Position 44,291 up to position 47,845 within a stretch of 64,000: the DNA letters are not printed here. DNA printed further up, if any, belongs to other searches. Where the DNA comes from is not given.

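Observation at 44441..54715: Possible local cyclic-nucleotide circuit: an adenylyl/guanylyl cyclase-AAA-TPR protein within 4 kb of a cNMP-binding patatin phospholipase and a lipid-metabolism operon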

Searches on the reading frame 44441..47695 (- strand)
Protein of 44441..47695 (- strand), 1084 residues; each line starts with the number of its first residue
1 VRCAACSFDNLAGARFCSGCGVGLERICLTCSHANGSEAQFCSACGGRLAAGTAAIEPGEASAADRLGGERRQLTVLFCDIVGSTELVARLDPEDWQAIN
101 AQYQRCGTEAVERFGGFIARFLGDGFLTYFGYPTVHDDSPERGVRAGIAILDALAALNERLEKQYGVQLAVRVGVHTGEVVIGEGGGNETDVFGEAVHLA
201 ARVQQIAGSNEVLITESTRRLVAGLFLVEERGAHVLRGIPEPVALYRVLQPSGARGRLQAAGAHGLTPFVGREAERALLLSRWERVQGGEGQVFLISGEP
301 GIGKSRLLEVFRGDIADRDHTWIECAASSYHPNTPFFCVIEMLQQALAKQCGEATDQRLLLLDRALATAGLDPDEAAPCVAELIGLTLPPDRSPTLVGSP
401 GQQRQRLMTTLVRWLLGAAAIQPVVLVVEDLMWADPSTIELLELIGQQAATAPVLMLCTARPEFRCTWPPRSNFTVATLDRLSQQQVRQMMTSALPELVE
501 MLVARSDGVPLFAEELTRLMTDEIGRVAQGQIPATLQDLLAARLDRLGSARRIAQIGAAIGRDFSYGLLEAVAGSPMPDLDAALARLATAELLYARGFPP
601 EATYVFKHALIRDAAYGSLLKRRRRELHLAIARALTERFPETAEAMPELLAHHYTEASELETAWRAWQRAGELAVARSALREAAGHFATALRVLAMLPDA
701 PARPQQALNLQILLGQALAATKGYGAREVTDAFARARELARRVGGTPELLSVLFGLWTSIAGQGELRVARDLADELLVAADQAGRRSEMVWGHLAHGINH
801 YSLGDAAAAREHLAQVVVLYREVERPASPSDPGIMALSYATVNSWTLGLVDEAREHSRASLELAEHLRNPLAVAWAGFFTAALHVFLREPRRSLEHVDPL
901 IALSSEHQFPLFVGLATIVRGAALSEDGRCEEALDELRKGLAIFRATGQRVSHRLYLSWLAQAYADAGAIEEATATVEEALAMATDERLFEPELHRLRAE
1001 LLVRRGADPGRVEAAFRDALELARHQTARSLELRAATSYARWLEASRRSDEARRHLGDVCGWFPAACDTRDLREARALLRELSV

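Call 7: search_protein_families(library=pfam, proteins=[window:44441-47695:-], max_evalue=0.01)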
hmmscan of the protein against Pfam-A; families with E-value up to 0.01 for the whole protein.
window:44441-47695:- (1084 aa): 5 families
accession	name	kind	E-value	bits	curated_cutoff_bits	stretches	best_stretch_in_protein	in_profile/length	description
PF13191.12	AAA_16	-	1.2e-23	84.9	32.6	1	268-456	1-166/167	AAA ATPase domain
PF00211.25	Guanylate_cyc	-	1.8e-17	63.9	21.9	1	73-246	8-179/183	Adenylate and Guanylate cyclase catalytic domain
PF12773.13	DZR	-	3.2e-07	30.8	27.3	1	3-46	1-45/45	Double zinc ribbon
PF13424.12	TPR_12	-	1.4e-06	28.8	30.1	1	920-985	9-76/77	Tetratricopeptide repeat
PF13401.12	AAA_22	-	0.0036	18.1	27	0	292-447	6-109/130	AAA domain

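Call 9: search_protein_families(library=ncbifam, proteins=[window:44441-47695:-], max_evalue=0.01)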
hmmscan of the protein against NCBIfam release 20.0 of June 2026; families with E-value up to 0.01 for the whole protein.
window:44441-47695:- (1084 aa): 3 families
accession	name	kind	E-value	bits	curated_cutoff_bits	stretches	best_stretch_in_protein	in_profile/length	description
TIGR03903.1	TOMM_kin_cyc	equivalog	1.3e-143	480.4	705.75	1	51-1037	262-1262/1267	TOMM system kinase/cyclase fusion protein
NF058673.1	LipAdnlyCyLipJMY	equivalog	2e-23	82.9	800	1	69-246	291-447/449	bifunctional lipase/adenylate cyclase LipJ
NF011149.0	PRK14559.1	equivalog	0.0002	20.3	374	1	2-50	3-52/642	serine/threonine phosphatase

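Call 49: search_protein_families(library=padloc, proteins=[window:44441-47695:-], max_evalue=0.001)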
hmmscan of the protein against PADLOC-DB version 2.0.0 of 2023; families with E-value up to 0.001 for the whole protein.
window:44441-47695:- (1084 aa): 7 families
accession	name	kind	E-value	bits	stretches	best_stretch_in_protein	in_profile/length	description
PDLC02370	PycC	-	6.1e-17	60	1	75-218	83-234/340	-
PDLC00734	PycC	-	7.1e-16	56.3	1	57-207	173-324/374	Pycsar cyclase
PDLC02367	PycC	-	4e-15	53.9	1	69-218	39-188/226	-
PDLC00764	PycC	-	1e-11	42.5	1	74-219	95-250/449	Pycsar cyclase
PDLC00767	PycC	-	1.1e-10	39.3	1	74-216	93-243/337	Pycsar cyclase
PDLC00766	PycC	-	3.8e-09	34.3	1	73-217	43-190/232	Pycsar cyclase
PDLC02369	PycC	-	1.4e-07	29.3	1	73-218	46-187/248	-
